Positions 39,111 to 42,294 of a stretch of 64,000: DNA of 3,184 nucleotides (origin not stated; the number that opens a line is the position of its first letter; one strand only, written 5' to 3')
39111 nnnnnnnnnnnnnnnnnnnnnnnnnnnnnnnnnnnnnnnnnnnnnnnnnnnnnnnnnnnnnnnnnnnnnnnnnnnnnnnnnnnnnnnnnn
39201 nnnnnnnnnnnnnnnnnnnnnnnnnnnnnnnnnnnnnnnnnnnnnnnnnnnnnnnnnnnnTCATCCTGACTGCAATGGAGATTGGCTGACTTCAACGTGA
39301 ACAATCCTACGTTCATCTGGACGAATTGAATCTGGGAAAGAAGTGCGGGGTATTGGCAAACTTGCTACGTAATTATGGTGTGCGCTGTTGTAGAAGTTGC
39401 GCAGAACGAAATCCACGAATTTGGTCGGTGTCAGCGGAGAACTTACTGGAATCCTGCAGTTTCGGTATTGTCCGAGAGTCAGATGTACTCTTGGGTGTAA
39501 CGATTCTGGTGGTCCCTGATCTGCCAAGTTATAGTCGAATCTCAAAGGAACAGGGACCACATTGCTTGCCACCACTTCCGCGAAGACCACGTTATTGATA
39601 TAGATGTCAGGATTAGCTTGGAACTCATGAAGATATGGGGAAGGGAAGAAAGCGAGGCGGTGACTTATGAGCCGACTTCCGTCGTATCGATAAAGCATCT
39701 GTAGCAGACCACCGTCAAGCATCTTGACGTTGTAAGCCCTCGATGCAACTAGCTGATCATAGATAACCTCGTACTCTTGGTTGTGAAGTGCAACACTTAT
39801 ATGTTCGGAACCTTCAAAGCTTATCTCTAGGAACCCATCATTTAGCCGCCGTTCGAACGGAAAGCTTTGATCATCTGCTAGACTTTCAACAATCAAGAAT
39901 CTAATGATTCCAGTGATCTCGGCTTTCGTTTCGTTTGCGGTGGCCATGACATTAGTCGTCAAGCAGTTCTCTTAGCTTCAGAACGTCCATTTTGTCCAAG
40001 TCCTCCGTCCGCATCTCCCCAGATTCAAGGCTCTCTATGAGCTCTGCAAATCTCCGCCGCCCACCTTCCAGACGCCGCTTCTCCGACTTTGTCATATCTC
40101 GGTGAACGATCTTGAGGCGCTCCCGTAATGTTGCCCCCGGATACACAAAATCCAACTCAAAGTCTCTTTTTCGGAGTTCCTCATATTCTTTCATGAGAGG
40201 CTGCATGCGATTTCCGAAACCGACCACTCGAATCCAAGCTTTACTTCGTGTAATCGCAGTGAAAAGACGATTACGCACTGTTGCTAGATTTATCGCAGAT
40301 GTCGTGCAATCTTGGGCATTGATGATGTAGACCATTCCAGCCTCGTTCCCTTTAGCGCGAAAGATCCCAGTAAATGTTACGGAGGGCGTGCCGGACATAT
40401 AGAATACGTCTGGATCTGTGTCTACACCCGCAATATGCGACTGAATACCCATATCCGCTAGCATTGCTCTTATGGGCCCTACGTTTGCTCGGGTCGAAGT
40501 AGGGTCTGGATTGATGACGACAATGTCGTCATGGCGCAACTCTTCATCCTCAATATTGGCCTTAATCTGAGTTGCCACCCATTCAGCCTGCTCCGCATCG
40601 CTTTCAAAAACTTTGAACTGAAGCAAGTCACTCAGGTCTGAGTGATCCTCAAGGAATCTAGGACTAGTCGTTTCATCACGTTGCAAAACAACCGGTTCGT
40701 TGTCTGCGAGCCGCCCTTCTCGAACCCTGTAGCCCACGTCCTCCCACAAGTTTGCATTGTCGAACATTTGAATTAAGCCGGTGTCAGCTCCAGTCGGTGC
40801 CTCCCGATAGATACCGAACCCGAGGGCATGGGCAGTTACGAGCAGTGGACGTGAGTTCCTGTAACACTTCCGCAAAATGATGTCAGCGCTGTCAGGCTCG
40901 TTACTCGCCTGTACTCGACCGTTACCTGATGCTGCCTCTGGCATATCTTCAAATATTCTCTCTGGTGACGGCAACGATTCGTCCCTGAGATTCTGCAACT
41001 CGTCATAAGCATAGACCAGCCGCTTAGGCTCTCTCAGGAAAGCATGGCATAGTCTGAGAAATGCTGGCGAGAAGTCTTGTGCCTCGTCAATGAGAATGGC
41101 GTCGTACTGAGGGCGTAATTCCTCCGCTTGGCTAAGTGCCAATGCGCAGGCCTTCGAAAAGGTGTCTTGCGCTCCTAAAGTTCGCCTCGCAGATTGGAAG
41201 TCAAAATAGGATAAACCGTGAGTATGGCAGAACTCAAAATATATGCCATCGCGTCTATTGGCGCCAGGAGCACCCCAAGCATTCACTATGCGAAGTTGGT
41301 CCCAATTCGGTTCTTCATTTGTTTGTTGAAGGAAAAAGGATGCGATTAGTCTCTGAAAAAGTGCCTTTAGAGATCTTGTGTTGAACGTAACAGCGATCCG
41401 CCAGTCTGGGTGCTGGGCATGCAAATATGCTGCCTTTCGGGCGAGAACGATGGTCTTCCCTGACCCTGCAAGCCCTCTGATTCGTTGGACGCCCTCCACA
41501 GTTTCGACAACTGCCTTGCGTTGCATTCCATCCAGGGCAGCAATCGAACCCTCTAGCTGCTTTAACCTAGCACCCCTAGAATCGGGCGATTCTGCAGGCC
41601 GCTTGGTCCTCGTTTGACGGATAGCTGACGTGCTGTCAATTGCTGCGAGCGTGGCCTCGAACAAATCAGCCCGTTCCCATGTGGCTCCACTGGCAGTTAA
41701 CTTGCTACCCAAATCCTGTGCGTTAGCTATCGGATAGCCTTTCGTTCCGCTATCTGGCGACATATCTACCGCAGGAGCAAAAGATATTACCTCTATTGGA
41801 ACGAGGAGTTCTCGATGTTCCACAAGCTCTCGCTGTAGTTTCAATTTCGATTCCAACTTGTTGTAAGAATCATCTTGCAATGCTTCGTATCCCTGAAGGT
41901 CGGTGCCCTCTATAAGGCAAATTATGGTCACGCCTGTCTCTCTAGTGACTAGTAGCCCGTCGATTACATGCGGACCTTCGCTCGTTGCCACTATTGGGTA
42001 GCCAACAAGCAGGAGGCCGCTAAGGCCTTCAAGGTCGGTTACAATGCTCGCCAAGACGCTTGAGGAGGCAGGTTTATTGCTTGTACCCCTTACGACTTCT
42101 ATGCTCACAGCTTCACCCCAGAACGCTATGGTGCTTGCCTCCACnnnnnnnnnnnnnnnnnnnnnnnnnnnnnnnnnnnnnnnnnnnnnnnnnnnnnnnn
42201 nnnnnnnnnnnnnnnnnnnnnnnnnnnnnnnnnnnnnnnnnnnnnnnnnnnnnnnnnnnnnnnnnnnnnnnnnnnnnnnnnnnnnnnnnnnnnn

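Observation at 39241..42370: Low-GC island at a tRNA-Met 3' end carrying a NERD-like nuclease/SF1-helicase fusion and a coupled orphan gene: candidate uncharacterised defence module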

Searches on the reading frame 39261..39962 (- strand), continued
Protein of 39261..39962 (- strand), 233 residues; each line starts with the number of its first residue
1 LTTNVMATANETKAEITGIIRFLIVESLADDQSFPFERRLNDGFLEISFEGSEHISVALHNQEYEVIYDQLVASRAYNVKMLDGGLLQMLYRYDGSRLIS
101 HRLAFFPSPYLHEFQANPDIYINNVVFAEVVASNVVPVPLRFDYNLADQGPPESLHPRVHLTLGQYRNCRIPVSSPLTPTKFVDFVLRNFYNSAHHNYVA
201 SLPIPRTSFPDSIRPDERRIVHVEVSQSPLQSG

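Call 31: predict_structure(alignment_id=A1)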
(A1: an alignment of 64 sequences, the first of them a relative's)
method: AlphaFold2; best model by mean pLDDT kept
length: 228 residues; sequences in the alignment: 64
mean_pLDDT: 80.1   pTM: 0.83
mean pLDDT of the five models: 80.1, 73.2, 71.3, 69.1, 68.7
residues with pLDDT >= 90: 77; 70-90: 98; 50-70: 45; < 50: 8
segments of 3 or more residues with pLDDT < 50: 126-129, 226-228
pLDDT, mean of each block of 10 residues (from residue 1): 90 94 91 92 88 67 91 91 94 92 77 56 52 83 58 77 74 92 81 79 82 83 54
secondary structure, 60 per line:
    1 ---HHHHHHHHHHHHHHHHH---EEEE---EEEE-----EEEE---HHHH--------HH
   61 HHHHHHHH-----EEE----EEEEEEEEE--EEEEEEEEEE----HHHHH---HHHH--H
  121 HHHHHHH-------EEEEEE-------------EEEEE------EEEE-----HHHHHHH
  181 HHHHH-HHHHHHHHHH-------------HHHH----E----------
elements in order: H4-20 E24-27 E31-34 E40-43 H47-50 H59-68 E74-76 E81-89 E92-101 H106-110 H114-117 H120-127 E135-140 E154-158 E165-168 H174-185 H187-196 H210-213

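Call 35: get_annotated_region(hit=H1, flank=5000)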
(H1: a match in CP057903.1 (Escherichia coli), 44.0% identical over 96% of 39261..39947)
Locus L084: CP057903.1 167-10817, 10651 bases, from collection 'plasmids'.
description: Escherichia coli strain RHB10-C19 plasmid pRHB10-C19_3, complete sequence
organism: Escherichia coli (NCBI taxid 562)
taxonomy: Bacteria; Pseudomonadota; Gammaproteobacteria; Enterobacterales; Enterobacteriaceae; Escherichia; Escherichia coli
host: -; source: culture,Pooled sheep faecal samples collected from floor of farm; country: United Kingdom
typing (MOB-suite, as given by PLSDB): conjugative; replicon IncI-gamma/K1; relaxase MOBP; mating-pair formation MPF_I
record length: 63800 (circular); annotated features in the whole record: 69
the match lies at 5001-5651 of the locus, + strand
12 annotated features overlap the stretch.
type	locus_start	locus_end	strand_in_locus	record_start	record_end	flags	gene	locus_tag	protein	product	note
CDS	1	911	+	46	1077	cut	-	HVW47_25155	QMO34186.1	replication initiation protein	-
CDS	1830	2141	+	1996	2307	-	-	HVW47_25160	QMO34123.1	type II toxin-antitoxin system RelE/ParE family toxin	-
CDS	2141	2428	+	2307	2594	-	-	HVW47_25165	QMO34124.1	helix-turn-helix transcriptional regulator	-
CDS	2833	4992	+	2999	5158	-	-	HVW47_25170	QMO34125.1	ATP-binding domain-containing protein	-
CDS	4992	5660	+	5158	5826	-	-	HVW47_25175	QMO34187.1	DUF2290 domain-containing protein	-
CDS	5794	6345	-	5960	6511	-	-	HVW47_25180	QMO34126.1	plasmid stability family protein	-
CDS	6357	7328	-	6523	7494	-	-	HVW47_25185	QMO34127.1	plasmid stabilization protein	-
CDS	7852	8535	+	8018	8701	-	-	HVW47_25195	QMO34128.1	DNA methylase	-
CDS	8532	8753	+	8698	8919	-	-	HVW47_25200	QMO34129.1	hypothetical protein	-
CDS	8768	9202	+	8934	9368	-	-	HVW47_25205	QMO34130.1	DUF1380 domain-containing protein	-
CDS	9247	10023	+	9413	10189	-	-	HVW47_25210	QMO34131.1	hypothetical protein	-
CDS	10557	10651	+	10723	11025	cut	-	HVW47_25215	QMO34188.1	antirestriction protein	-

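Call 70: list_cluster_members(proteins=[P0001, P0122, P0121])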
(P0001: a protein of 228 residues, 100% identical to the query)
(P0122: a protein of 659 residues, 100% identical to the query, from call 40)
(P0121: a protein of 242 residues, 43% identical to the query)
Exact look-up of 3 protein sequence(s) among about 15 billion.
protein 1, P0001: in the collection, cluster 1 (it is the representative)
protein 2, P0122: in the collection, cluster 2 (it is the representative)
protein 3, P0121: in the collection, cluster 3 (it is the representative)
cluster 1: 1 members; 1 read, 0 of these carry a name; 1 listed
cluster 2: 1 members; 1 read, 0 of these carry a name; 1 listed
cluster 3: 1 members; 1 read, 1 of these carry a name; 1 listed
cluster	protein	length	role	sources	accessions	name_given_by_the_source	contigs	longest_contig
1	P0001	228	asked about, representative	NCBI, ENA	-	-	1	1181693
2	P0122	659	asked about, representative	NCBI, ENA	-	-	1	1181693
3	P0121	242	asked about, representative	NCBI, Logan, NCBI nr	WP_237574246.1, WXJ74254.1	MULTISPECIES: hypothetical protein [Burkholderiaceae]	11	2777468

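Call 71: fold_search(model_id=the predicted structure, library=pdb)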
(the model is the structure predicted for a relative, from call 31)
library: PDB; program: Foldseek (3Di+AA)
matches with E <= 10: 270; with E <= 0.001: 0
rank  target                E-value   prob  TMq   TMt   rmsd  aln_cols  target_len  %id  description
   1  8f9y                  2.9e-01  0.54  0.22  0.15   6.6        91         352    9  SAL1 from Arabidopsis thaliana (released 2023-01-18)
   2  2q04_B                3.3e-01  0.13  0.14  0.16   9.5        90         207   13  Crystal structure of acetoin utilization protein (ZP_00540088.1) from Exiguobacterium sibiricum 255-15 at 2.33 A resol (released 2007-06-12)
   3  2q04_D                4.5e-01  0.20  0.16  0.17   9.6        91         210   14  Crystal structure of acetoin utilization protein (ZP_00540088.1) from Exiguobacterium sibiricum 255-15 at 2.33 A resol (released 2007-06-12)
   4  2q04_C                4.5e-01  0.13  0.15  0.16   9.3        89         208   13  Crystal structure of acetoin utilization protein (ZP_00540088.1) from Exiguobacterium sibiricum 255-15 at 2.33 A resol (released 2007-06-12)
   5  4ava                  4.5e-01  0.06  0.14  0.11  18.4       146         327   13  Crystal structure of protein lysine acetyltransferase Rv0998 from Mycobacterium tuberculosis (released 2012-07-11)
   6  5dwn_A                4.7e-01  0.04  0.08  0.10  15.1       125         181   11  Crystal structure of Phosphinothricin N-acetyltransferase from Brucella ovis in complex with AcetylCoA <structure_deta (released 2015-10-28)
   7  8cdu_C                5.3e-01  0.04  0.13  0.05  18.8       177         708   12  Rnase R bound to a 30S degradation intermediate (main state) (released 2023-12-20)
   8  8c44_C                5.7e-01  0.03  0.13  0.16  15.2       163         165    9  HB3VAR03 apo headstructure (PfEMP1 A) complexed with EPCR (released 2023-08-16)
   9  9tjx_D                6.4e-01  0.04  0.15  0.19  15.8       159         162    9  Structure of factor VII Gla domain bound to EPCR (released 2026-03-25)
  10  2p9i_D                6.4e-01  0.02  0.11  0.10  20.0       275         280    8  Crystal Structure of bovine Arp2/3 Complex co-crystallized with ADP and crosslinked with gluteraldehyde (released 2007-05-29)
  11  2q04_F                6.8e-01  0.09  0.12  0.13  10.1        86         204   14  Crystal structure of acetoin utilization protein (ZP_00540088.1) from Exiguobacterium sibiricum 255-15 at 2.33 A resol (released 2007-06-12)
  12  2p19_A                7.2e-01  0.03  0.11  0.15  16.7       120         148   11  Crystal structure of bacterial regulatory protein of gntR family from Corynebacterium glutamicum (released 2007-05-22)
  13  4hxv                  7.7e-01  0.08  0.23  0.17  14.0       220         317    8  Crystal structure of 3'(2'),5'-bisphosphate nucleotidase1 from Entamoeba histolytica in complex with AMP and metal ions (released 2013-11-13)
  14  4avb_A                8.2e-01  0.07  0.15  0.11  11.7       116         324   16  Crystal structure of protein lysine acetyltransferase Rv0998 in complex with acetyl CoA and cAMP (released 2012-07-11)
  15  1lqv_B                8.2e-01  0.06  0.14  0.17  14.7       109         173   12  Crystal structure of the Endothelial protein C receptor with phospholipid in the groove in complex with Gla domain of  (released 2002-06-19)
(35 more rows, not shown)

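Call 77: search_protein_representatives(alignment_id=A1)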
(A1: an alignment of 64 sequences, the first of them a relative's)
Query: 64 sequences, 222 profile positions. Proteins with E-value up to 0.001 (for the whole library): 1520; up to 1e-10: 772; up to 1e-30: 237. The best 150 are listed.
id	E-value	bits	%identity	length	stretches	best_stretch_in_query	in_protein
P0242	6.0e-109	379.1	-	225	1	1-221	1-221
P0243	7.0e-95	333.1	-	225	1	5-221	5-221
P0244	3.5e-94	330.9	-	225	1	1-221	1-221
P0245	2.9e-90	318.1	-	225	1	1-221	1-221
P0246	9.8e-87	306.5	-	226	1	3-221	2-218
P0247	2.2e-81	289.0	-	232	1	1-221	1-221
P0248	2.4e-80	285.6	-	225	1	1-220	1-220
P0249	1.9e-79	282.7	-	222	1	5-220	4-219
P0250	1.3e-76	273.4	-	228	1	3-221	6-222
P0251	3.2e-76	272.1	-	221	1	1-221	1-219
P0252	1.3e-75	270.1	-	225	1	7-221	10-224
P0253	7.7e-75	267.6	-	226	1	1-221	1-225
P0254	3.1e-74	265.6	-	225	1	1-221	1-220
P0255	1.0e-73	263.9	-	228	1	3-221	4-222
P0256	6.1e-73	261.4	-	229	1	1-221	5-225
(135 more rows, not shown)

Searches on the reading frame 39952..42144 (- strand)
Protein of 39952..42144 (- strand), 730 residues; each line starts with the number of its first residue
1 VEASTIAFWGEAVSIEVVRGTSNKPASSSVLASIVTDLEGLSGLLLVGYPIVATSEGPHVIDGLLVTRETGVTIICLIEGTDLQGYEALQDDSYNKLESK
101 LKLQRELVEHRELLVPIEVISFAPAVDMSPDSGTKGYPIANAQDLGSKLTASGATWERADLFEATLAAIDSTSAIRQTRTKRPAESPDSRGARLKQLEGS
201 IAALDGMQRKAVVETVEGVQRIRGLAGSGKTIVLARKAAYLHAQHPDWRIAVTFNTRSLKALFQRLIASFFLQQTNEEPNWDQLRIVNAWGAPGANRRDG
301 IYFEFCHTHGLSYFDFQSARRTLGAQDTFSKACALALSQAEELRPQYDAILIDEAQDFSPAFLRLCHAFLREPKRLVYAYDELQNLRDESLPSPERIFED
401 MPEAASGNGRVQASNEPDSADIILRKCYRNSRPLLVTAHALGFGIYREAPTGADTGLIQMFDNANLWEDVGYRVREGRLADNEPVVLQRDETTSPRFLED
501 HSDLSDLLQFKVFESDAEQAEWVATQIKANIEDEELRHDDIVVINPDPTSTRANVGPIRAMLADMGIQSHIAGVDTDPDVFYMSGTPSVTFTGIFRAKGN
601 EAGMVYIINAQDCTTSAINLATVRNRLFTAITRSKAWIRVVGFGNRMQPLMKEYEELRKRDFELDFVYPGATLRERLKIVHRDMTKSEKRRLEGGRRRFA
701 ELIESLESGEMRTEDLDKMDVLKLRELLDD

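Call 4: search_protein_families(library=pfam, proteins=[window:39952-42144:-], max_evalue=1)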
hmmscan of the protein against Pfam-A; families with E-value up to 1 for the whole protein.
window:39952-42144:- (730 aa): 10 families
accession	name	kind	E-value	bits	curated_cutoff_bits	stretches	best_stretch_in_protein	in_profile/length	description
PF00580.27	UvrD-helicase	-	2.3e-09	37.8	23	2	208-269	5-68/271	UvrD/REP helicase N-terminal domain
PF13538.12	UvrD_C_2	-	4.3e-08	33.3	27.4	1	593-641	6-52/52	UvrD-like helicase C-terminal domain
PF13245.12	AAA_19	-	1.1e-05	26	25.1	1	208-384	1-128/134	AAA domain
PF13401.12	AAA_22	-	9e-05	23.2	27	1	223-371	11-109/130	AAA domain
PF13191.12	AAA_16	-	0.00018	22.5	32.6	1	222-391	29-149/167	AAA ATPase domain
PF25199.1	nSTAND_NTPase5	-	0.00048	20.4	34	1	218-251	42-74/145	Novel STAND NTPase 5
PF13604.12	AAA_30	-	0.022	15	27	1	205-244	3-45/191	AAA domain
PF09848.15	SLFN-g3_helicase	-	0.025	14.3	24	1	222-395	6-136/354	Schlafen group 3, DNA/RNA helicase domain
PF04851.21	ResIII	-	0.037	14.4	22.5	1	224-355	30-134/164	Type III restriction enzyme, res subunit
PF23921.1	DUF7260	-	0.12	12.3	27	1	328-390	94-156/242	Domain of unknown function (DUF7260)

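Call 5: search_protein_families(library=padloc, proteins=[window:39952-42144:-], max_evalue=1)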
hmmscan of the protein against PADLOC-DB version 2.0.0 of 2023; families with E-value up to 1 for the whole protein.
window:39952-42144:- (730 aa): 19 families
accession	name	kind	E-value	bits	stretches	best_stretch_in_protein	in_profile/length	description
PDLC03002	Helicase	-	9.9e-295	977.3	1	15-729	2-705/707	-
PDLC01087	C3a187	-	4.9e-14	50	2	202-389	195-362/559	NERD+UvrD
PDLC00132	GajB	-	1e-07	29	3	208-267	7-67/625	UrvD helicase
PDLC03802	RTasHel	-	2e-05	21.6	1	208-267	9-70/675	DRT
PDLC00114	GajB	-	3e-05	20.8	2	200-267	4-73/635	UrvD helicase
PDLC02350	AbiO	-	0.00025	17.9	1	344-389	255-301/468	AbiO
PDLC02372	Nhi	-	0.00026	17.8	1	345-390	262-305/470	-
PDLC00103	GajB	-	0.0003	17.8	2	506-567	314-373/612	UrvD helicase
PDLC00122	GajB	-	0.0014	15.7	1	207-266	7-67/502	UrvD helicase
PDLC00109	GajB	-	0.0028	14.1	1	341-387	170-217/647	UrvD helicase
PDLC00134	GajB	-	0.0049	14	0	226-258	37-73/431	UrvD helicase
PDLC03813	RTasNERD-Hel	-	0.0053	13.9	1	339-389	292-342/519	DRT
PDLC00117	GajB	-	0.0064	13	1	207-267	19-80/604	UrvD helicase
PDLC00135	GajB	-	0.019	11.8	0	344-377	167-201/603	UrvD helicase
PDLC00129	GajB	-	0.022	11.4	0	341-369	221-249/594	UrvD helicase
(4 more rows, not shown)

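Call 6: search_protein_families(library=ncbifam, proteins=[window:39952-42144:-], max_evalue=1)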
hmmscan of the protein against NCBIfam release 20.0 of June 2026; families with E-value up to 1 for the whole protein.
window:39952-42144:- (730 aa): 7 families
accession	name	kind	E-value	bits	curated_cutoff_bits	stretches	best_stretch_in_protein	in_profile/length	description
NF053713.1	helicas_STM2767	equivalog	1.1e-33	116.6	550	2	194-385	165-354/665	STM2767 family DEAD/DEAH box helicase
TIGR01073.1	pcrA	equivalog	6.9e-05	21.4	911.2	1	203-266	4-69/725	DNA helicase PcrA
NF008276.0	PRK11054.1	equivalog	0.00095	17.8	543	1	203-245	196-237/684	DNA helicase IV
TIGR01074.1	rep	equivalog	0.0086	14.4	951.45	1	207-268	5-68/668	DNA helicase Rep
TIGR01448.2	helicase_RecD2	equivalog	0.02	13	500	1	595-655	646-701/713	SF1B family DNA helicase RecD2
NF008743.0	PRK11773.1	equivalog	0.032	12.6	965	1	202-266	8-74/720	DNA helicase II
TIGR00609.1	recB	equivalog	0.23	9.4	696.05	1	340-360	365-385/1175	exodeoxyribonuclease V subunit beta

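Call 28: search_solved_structures(query=window:39952-42144:-, max_evalue=0.01)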
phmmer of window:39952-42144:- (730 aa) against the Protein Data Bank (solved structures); distinct sequences matched with E-value up to 0.01: 3.
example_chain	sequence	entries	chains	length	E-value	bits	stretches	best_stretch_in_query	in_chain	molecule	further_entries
2pjr_A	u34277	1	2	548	0.00015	23.4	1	201-266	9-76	PROTEIN (HELICASE PCRA)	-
1pjr_A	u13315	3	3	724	0.00039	22.1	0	201-266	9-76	PCRA | ATP-DEPENDENT HELICASE PCRA | HELICASE PCRA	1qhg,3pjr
1qhh_A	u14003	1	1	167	0.0009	20.9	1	201-266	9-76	PROTEIN (PCRA (SUBUNIT))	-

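Call 40: find_homologous_proteins(query=window:39952-42144:-, max_evalue=1e-10)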
Query window:39952-42144:- (730 aa): 6132 proteins with E <= 1e-10 among 8000 candidates; the best 120 are listed.
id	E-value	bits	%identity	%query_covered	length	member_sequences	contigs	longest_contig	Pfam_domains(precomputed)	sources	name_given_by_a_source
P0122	0.0e+0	1484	100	90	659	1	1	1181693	PF13538.13,PF13245.13,PF00580.28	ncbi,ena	-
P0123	0.0e+0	1022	63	98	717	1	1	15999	PF13538.13,PF00580.28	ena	-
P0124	1.0e-297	1007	63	98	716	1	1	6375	PF13538.13,PF00580.28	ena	-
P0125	6.1e-297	1005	63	98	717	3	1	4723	PF13538.13,PF00580.28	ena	-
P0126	3.0e-295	999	62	98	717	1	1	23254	PF13538.13,PF00580.28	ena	-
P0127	3.1e-292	989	62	98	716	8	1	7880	PF13538.13,PF00580.28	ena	-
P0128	6.2e-292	988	60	98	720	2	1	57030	PF13538.13,PF00580.28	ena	-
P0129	3.9e-290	982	62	98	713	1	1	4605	PF13538.13,PF00580.28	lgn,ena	-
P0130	1.6e-288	977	61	98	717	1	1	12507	PF13538.13,PF00580.28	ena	-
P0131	6.2e-288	975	61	98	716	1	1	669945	PF13538.13,PF00580.28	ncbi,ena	-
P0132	3.2e-286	969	59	98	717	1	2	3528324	PF13538.13,PF00580.28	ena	-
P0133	7.7e-286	968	60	98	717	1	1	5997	PF13538.13,PF00580.28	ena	-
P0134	3.4e-280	949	60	98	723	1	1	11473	PF13538.13,PF13401.13,PF00580.28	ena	-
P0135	2.2e-278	943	60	97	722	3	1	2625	PF13538.13,PF13401.13,PF00580.28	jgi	jgi:superfamily I DNA and RNA helicase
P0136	2.4e-278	943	63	91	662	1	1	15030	PF13538.13,PF13401.13,PF00580.28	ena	-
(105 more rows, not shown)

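Call 78: find_encoding_contigs(protein=P0122, flank=3000, max_places=2)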
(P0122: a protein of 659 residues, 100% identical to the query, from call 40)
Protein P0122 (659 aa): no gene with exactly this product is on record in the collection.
